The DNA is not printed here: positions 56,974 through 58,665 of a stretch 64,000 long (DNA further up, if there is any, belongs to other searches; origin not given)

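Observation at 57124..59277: Pyrrolysine-free MtmB homolog (Tyr codon TAC at the Pyl-aligned position) paired with a corrinoid protein in a GC-rich bacterium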

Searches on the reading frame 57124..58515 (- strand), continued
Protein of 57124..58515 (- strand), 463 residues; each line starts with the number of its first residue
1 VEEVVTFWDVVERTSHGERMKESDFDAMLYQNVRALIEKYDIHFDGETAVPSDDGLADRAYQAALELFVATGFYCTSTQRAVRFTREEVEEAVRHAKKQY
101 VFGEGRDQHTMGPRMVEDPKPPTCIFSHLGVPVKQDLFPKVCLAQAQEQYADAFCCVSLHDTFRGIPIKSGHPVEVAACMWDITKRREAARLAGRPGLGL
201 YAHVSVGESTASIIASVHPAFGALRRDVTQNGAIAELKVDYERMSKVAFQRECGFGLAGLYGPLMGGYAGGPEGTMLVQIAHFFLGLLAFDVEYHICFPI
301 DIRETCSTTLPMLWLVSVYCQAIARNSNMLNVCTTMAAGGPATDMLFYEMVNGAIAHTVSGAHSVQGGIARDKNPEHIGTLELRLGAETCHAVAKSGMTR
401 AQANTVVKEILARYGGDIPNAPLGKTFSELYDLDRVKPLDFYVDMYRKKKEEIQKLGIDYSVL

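Call 43: find_homologous_proteins(query=L101:947-2299:+, max_evalue=1e-20)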
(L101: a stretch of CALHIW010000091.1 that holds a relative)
Query L101:947-2299:+ (451 aa): 657 proteins with E <= 1e-20 among 8000 candidates; the best 120 are listed.
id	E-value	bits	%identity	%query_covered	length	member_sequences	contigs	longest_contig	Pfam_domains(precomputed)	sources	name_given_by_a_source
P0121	1.6e-277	938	91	100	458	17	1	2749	PF05369.19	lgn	-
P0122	2.1e-196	671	63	100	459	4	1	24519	PF05369.19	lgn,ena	-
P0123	2.1e-196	671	62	100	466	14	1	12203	PF05369.19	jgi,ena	-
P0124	5.7e-196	669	63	100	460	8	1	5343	PF05369.19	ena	-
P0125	2.1e-194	664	62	100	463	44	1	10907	PF05369.19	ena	-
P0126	2.9e-193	661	61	100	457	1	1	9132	PF05369.19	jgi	-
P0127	8.9e-193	659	61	100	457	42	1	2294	PF05369.19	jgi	-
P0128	3.9e-192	657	62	100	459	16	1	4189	PF05369.19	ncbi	ncbi:MAG: monomethylamine:corrinoid methyltransferase [Candidatus Bathyarchaeia archaeon]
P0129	1.1e-191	655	62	100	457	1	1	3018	PF05369.19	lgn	-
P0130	3.3e-191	654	61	100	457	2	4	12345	PF05369.19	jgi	-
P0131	4.3e-190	650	61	100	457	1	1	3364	PF05369.19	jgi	-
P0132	5.6e-190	650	60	100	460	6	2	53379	PF05369.19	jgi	-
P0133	6.2e-190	650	60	100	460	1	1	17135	PF05369.19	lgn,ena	-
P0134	6.9e-190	649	60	100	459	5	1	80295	PF05369.19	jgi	-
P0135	1.3e-189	649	61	100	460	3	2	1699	PF05369.19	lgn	-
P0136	1.6e-189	648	61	100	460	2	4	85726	PF05369.19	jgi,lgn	-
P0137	1.7e-189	648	60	100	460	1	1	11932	PF05369.19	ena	-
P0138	3.6e-189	647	60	100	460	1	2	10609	PF05369.19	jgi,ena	-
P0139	3.8e-189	647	59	100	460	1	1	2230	PF05369.19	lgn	-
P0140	8.4e-189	646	62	100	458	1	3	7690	PF05369.19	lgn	-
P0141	1.3e-188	645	60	100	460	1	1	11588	PF05369.19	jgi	-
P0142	2.3e-188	644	60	99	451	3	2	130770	PF05369.19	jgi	-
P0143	9.8e-188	642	60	100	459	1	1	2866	PF05369.19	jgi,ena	-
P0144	1.1e-187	642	59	100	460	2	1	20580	PF05369.19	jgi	jgi:methylamine--corrinoid protein Co-methyltransferase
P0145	1.9e-187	641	60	100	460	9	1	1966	PF05369.19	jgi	jgi:hypothetical protein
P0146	3.7e-187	640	59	100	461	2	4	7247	PF05369.19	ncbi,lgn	-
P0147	1.6e-185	635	59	100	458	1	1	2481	PF05369.19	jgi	-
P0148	3.9e-185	634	61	100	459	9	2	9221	PF05369.19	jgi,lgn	jgi:methylamine--corrinoid protein Co-methyltransferase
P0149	5.7e-182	623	58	100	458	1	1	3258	PF05369.19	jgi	jgi:methylamine--corrinoid protein Co-methyltransferase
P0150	7.5e-182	623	57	100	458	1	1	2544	PF05369.19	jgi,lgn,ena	-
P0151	1.1e-180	619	59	100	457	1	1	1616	PF05369.19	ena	-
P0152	1.2e-180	619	58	100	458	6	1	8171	PF05369.19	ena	-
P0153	2.1e-180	618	58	100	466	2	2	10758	PF05369.19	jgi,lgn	-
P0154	2.9e-180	618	59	100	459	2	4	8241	PF05369.19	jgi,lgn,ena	-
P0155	9.2e-180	616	57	100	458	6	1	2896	PF05369.19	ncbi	-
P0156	4.7e-179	614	57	100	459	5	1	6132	PF05369.19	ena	-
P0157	7.4e-179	613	58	100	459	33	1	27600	PF05369.19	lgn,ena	-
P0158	1.1e-178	612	57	100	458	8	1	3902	PF05369.19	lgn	-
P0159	2.2e-178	611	57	100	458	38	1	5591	PF05369.19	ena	-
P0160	2.3e-178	611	57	100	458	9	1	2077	PF05369.19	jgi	-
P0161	2.9e-178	611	57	100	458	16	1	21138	PF05369.19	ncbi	-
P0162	6.4e-178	610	58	100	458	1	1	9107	PF05369.19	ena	-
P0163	7.3e-178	610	58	100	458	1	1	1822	PF05369.19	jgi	jgi:hypothetical protein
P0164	8.0e-178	610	58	99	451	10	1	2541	PF05369.19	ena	-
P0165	1.9e-177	608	57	99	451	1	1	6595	PF05369.19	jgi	-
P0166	3.0e-177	608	57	100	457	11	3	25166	PF05369.19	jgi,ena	-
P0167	1.1e-176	606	59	100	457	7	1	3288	PF05369.19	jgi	-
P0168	2.6e-176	605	57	100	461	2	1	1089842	PF05369.19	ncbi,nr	ncbi:MAG: monomethylamine:corrinoid methyltransferase [Candidatus Bathyarchaeota archaeon]|nr:MAG: m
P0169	5.8e-176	603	58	100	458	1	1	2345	PF05369.19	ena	-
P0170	1.7e-175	602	57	100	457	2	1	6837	PF05369.19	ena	-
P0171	3.5e-175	601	58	100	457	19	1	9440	PF05369.19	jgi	-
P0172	4.1e-175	601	58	100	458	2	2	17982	PF05369.19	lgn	-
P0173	4.2e-175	601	57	99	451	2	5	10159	PF05369.19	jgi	-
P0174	1.4e-174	599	56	100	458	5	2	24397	PF05369.19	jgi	-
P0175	1.8e-174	599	57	100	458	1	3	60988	PF05369.19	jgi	-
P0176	2.4e-174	598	57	99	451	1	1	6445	PF05369.19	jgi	jgi:hypothetical protein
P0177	4.5e-174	597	56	100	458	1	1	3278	PF05369.19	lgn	-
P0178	8.2e-174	596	57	100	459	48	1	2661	PF05369.19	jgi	jgi:methylamine--corrinoid protein Co-methyltransferase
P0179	1.4e-172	592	57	100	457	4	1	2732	PF05369.19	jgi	jgi:methylamine--corrinoid protein Co-methyltransferase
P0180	1.8e-172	592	56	100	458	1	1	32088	PF05369.19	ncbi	-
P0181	2.2e-172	592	56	100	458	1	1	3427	PF05369.19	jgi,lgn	jgi:methylamine--corrinoid protein Co-methyltransferase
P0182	4.5e-172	591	56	100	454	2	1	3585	PF05369.19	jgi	-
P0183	9.0e-172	590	56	100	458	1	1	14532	PF05369.19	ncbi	-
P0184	1.2e-171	589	56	100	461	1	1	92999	PF05369.19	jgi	-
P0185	1.1e-169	583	59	95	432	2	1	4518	PF05369.19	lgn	-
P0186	1.4e-169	583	55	100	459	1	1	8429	PF05369.19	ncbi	ncbi:MAG: monomethylamine:corrinoid methyltransferase [Candidatus Thorarchaeota archaeon]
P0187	2.0e-169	582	55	100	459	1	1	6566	PF05369.19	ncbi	ncbi:MAG: monomethylamine:corrinoid methyltransferase [Candidatus Thorarchaeota archaeon]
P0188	4.2e-169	581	55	100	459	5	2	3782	PF05369.19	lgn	-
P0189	4.5e-169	581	55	100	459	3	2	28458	PF05369.19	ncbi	ncbi:MAG: monomethylamine:corrinoid methyltransferase [Promethearchaeota archaeon]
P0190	6.0e-169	580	56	100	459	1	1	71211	PF05369.19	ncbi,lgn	ncbi:MAG: monomethylamine:corrinoid methyltransferase [Candidatus Hermodarchaeota archaeon]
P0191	1.3e-168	579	60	90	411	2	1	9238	PF05369.19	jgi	-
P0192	5.2e-168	577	55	100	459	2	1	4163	PF05369.19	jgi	jgi:hypothetical protein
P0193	6.3e-168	577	56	100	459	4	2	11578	PF05369.19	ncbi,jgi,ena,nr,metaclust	ncbi:MAG: monomethylamine:corrinoid methyltransferase [Candidatus Thorarchaeota archaeon SMTZ1-45]|n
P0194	1.3e-167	576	56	100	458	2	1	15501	PF05369.19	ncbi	-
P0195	2.2e-167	575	55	100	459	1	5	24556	PF05369.19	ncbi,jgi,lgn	ncbi:MAG: monomethylamine:corrinoid methyltransferase [Candidatus Sifarchaeia archaeon]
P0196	6.0e-167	574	55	100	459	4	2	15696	PF05369.19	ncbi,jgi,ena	-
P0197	7.3e-166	570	54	100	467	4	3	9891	PF05369.19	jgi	jgi:methylamine--corrinoid protein Co-methyltransferase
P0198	2.3e-165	569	54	100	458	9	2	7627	PF05369.19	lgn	-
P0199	4.7e-165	568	53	100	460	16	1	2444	PF05369.19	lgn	-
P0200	6.9e-165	567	55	100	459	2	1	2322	PF05369.19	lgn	-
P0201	2.0e-164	565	55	100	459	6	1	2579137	PF05369.19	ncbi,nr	ncbi:MAG: monomethylamine:corrinoid methyltransferase [Candidatus Thorarchaeota archaeon]|nr:MAG: mo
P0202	2.9e-164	565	56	96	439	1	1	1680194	PF05369.19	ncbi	ncbi:MAG: monomethylamine:corrinoid methyltransferase, partial [Candidatus Bathyarchaeota archaeon]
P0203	3.2e-164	565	61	86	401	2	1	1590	PF05369.19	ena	-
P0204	2.3e-163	562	55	100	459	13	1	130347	PF05369.19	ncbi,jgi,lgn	-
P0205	9.2e-163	560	54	100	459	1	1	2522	PF05369.19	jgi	jgi:methylamine--corrinoid protein Co-methyltransferase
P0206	1.3e-162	559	54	100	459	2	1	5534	PF05369.19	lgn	-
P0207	2.5e-162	559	54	100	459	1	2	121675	PF05369.19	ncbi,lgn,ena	-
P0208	2.6e-162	559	54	100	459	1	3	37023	PF05369.19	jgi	-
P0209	1.8e-161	556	53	100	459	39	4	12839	PF05369.19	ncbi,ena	ncbi:MAG: monomethylamine:corrinoid methyltransferase [Candidatus Thorarchaeota archaeon]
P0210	3.5e-161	555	55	97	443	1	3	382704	PF05369.19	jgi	jgi:methylamine--corrinoid protein Co-methyltransferase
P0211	3.0e-160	552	53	100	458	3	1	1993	PF05369.19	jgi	-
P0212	2.1e-159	549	52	100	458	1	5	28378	PF05369.19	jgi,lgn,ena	-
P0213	3.9e-159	548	53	100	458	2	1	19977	PF05369.19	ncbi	-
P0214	8.0e-159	547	53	100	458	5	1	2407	PF05369.19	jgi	jgi:methylamine--corrinoid protein Co-methyltransferase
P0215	1.4e-158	546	52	100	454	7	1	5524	PF05369.19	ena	-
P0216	3.0e-158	545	53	100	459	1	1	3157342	PF05369.19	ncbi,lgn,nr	ncbi:MAG: monomethylamine:corrinoid methyltransferase [Candidatus Thorarchaeota archaeon]|nr:MAG: mo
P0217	1.3e-157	543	52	100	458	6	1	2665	PF05369.19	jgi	-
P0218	1.5e-157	543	52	100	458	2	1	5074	PF05369.19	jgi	jgi:hypothetical protein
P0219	3.0e-157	542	52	100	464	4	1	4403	PF05369.19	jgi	jgi:methylamine--corrinoid protein Co-methyltransferase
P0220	1.6e-156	539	50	100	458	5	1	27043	PF05369.19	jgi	-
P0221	2.8e-156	539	51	100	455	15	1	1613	PF05369.19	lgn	-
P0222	1.2e-155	537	51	100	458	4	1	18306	PF05369.19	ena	-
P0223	3.1e-155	535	52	100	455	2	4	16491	PF05369.19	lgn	-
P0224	8.2e-154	531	51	100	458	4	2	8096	PF05369.19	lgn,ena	-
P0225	1.1e-153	530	51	100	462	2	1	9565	PF05369.19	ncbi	-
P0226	1.9e-153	529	53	100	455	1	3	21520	PF05369.19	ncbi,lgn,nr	ncbi:MAG: monomethylamine:corrinoid methyltransferase [Nitrososphaeria archaeon]|nr:monomethylamine:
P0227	4.1e-153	528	50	100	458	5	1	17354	PF05369.19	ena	-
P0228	7.5e-153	527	51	100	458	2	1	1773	PF05369.19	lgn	-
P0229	1.3e-152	527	50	100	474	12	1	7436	PF05369.19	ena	-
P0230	1.9e-152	526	51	100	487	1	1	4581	PF05369.19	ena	-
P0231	2.0e-152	526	51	100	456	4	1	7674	PF05369.19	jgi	-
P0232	2.9e-152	525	50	100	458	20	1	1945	PF05369.19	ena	-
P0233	3.0e-152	525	51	100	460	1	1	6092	PF05369.19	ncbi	-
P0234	8.3e-152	524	50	100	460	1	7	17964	PF05369.19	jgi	jgi:methylamine--corrinoid protein Co-methyltransferase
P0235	1.4e-151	523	51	100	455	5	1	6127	PF05369.19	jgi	-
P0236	1.9e-151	523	51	100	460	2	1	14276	PF05369.19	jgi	jgi:methylamine--corrinoid protein Co-methyltransferase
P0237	3.1e-151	522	49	100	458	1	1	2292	PF05369.19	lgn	-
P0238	4.1e-151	522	50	100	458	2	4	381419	PF05369.19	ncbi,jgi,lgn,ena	ncbi:MAG TPA: monomethylamine:corrinoid methyltransferase [Thermoplasmata archaeon]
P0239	4.4e-151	522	49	100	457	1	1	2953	PF05369.19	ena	-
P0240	4.6e-151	521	50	100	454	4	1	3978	PF05369.19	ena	-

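Call 44: list_cluster_members(proteins=[P0012, P0023, P0029, P0033, P0037, P0013, P0014, P0083, P0102, P0088])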
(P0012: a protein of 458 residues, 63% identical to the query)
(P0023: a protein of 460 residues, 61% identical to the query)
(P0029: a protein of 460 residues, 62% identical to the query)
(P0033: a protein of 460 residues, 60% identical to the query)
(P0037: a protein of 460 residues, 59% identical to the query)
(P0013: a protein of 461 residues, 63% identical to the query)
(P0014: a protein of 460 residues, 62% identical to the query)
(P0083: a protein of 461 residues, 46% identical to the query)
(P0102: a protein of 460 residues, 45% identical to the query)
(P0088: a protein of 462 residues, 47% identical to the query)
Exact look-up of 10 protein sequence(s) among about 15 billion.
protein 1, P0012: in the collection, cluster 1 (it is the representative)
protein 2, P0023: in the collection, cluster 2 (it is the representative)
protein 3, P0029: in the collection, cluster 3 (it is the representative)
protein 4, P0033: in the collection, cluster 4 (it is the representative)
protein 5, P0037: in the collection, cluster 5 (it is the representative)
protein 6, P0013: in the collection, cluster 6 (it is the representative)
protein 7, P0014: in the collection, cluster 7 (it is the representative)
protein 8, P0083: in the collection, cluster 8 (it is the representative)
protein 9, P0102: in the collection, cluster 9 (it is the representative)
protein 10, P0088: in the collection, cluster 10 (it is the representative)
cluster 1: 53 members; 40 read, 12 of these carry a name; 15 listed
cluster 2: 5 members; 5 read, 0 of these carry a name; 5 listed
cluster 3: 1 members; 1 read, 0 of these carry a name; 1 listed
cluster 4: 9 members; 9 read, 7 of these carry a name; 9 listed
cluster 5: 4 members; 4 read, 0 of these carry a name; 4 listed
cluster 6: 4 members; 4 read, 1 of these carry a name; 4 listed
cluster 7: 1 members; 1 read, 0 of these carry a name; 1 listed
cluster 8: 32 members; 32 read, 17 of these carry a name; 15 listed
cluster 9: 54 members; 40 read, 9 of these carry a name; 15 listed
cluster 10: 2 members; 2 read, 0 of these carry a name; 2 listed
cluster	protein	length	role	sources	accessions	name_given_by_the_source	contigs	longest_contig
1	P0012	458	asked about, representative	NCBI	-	-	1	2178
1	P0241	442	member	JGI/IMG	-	hypothetical protein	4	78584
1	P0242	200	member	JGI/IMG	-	hypothetical protein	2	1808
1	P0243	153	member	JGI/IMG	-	hypothetical protein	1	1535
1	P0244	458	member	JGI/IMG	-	hypothetical protein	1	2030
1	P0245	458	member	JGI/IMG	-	hypothetical protein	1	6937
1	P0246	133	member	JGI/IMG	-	methylamine--corrinoid protein Co-methyltransferase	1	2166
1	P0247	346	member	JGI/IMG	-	hypothetical protein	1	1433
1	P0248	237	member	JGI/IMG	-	hypothetical protein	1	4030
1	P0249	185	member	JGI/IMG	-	methylamine--corrinoid protein Co-methyltransferase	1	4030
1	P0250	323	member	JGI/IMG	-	hypothetical protein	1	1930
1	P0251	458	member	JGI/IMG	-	hypothetical protein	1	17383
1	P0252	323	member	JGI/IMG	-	hypothetical protein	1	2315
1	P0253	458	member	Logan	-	-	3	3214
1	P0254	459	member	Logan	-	-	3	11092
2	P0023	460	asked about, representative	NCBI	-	-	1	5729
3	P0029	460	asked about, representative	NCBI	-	-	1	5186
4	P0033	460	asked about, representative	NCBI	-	-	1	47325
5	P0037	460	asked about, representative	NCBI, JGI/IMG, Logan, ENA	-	-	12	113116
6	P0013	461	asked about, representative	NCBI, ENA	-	-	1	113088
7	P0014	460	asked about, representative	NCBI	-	-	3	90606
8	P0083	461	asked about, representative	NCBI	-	-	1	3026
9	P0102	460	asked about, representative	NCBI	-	-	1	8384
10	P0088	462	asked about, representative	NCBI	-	-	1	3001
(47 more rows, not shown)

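Call 61: search_protein_families(library=ncbifam, proteins=[L004:15035-16666:-, L004:6320-8086:-, L004:4332-5678:-, L004:11458-12819:+, L006:7442-8968:+, L006:12855-13889:+], max_evalue=1e-10)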
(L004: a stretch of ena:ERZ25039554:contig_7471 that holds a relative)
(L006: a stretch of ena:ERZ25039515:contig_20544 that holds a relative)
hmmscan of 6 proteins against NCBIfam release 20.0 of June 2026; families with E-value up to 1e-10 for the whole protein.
L004:15035-16666:- (543 aa): 0 families

L004:6320-8086:- (588 aa): 7 families
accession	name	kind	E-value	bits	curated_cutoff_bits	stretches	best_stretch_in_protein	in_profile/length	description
TIGR03336.1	IOR_alpha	equivalog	1.9e-189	630.8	650.9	1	1-583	5-595/595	indolepyruvate ferredoxin oxidoreductase subunit alpha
NF009589.0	PRK13030.1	subfamily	1.1e-38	132.6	816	1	58-455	113-548/1170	indolepyruvate ferredoxin oxidoreductase family protein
NF009588.0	PRK13029.1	subfamily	6e-26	90.7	952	2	55-288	110-360/1196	indolepyruvate ferredoxin oxidoreductase family protein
NF005507.0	PRK07119.1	subfamily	1.9e-19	69.7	399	1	1-174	7-189/352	3-methyl-2-oxobutanoate dehydrogenase subunit VorB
NF006412.0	PRK08659.1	equivalog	2.6e-18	66.4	411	1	1-178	8-196/378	2-oxoacid:acceptor oxidoreductase subunit alpha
TIGR03710.1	OAFO_sf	subfamily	4.8e-16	58.4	482.75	1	2-174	197-378/561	2-oxoacid:acceptor oxidoreductase subunit alpha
NF007206.0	PRK09627.1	equivalog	4.1e-11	42.4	579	1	3-174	8-188/375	2-oxoglutarate synthase subunit alpha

L004:4332-5678:- (448 aa): 6 families
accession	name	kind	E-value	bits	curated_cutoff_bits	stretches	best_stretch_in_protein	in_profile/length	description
TIGR02155.1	PA_CoA_ligase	equivalog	1.4e-111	373.1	646.3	1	20-445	1-421/422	phenylacetate--CoA ligase PaaK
NF041878.1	paak_haloarch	equivalog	4e-109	365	700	1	19-434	5-419/427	phenylacetate--CoA ligase PaaK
NF053551.1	FlxY_rubin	equivalog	3.2e-55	187.6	520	1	25-434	7-412/424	flexirubin biosynthesis putative acyl-CoA ligase FlxY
NF045666.1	DVU1553_fam_AMP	equivalog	1.2e-45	156.1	300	1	16-337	12-330/331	DVU_1553 family AMP-dependent CoA ligase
TIGR03335.1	F390_ftsA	equivalog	9.8e-41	139.9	458.7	1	14-401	1-393/445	coenzyme F390 synthetase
NF041217.1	BagE_FevW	exception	1.7e-36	126.1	800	1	61-389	36-360/424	bagremycin/ferroverdin synthetase BagE/FevW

L004:11458-12819:+ (453 aa): 68 families (the best 25 are shown)
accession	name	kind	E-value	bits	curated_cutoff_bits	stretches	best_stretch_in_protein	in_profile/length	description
NF000818.0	PRK00062.1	subfamily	2.2e-119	399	398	1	17-448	4-427/429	glutamate-1-semialdehyde 2,1-aminomutase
TIGR00713.1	hemL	equivalog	8.4e-115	383.8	527.3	1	19-446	2-421/423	glutamate-1-semialdehyde 2,1-aminomutase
NF041362.1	GntE_guanitoxin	equivalog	6e-108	361.1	525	1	16-438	5-426/426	guanitoxin biosynthesis PLP-dependent transaminase GntE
NF009055.0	PRK12389.1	equivalog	1.6e-101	340.1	637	1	17-448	4-428/431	glutamate-1-semialdehyde 2,1-aminomutase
NF001864.0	PRK00615.1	equivalog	3.9e-67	226.7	706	1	18-441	6-422/433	glutamate-1-semialdehyde aminotransferase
NF004856.0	PRK06209.1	equivalog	1.3e-64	218.4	486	1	15-446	7-414/450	glutamate-1-semialdehyde 2,1-aminomutase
NF005453.0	PRK07046.1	subfamily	2.7e-61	207.5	425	1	43-447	56-450/453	transaminase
NF004426.0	PRK05769.1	equivalog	7.2e-48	163.4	552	1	36-362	31-360/441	acetyl ornithine aminotransferase family protein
NF005993.0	PRK08117.1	subfamily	1.2e-47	162.6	574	1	45-448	26-430/433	aspartate aminotransferase family protein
TIGR00707.1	argD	subfamily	1.3e-46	159.2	410.05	1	42-355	7-304/381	acetylornithine/succinylornithine family transaminase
NF004718.0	PRK06062.1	subfamily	1.9e-44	151.9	472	2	204-450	203-451/454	hypothetical protein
TIGR00508.1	bioA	equivalog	3.7e-42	144.4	405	1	44-359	13-341/419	adenosylmethionine--8-amino-7-oxononanoate transaminase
NF002874.0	PRK03244.1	equivalog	1.5e-41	142.6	457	1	36-358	17-320/399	acetylornithine transaminase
NF008570.0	PRK11522.1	equivalog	2.3e-40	138.6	612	1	19-357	40-375/464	putrescine aminotransferase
NF002797.0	PRK02936.1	equivalog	2.4e-40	138.5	496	1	44-337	11-285/385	acetylornithine transaminase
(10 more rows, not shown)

L006:7442-8968:+ (508 aa): 1 family
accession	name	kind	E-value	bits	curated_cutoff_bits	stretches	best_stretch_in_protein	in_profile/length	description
TIGR02369.2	trimeth_pyl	equivalog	1.3e-102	343.7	525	1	39-497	6-463/469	[trimethylamine--corrinoid protein] Co-methyltransferase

L006:12855-13889:+ (344 aa): 1 family
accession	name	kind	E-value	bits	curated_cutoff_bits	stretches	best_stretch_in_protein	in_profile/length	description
NF007048.0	PRK09501.1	equivalog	2e-14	53.3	582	1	35-314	31-317/348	spermidine/putrescine ABC transporter substrate-binding protein PotD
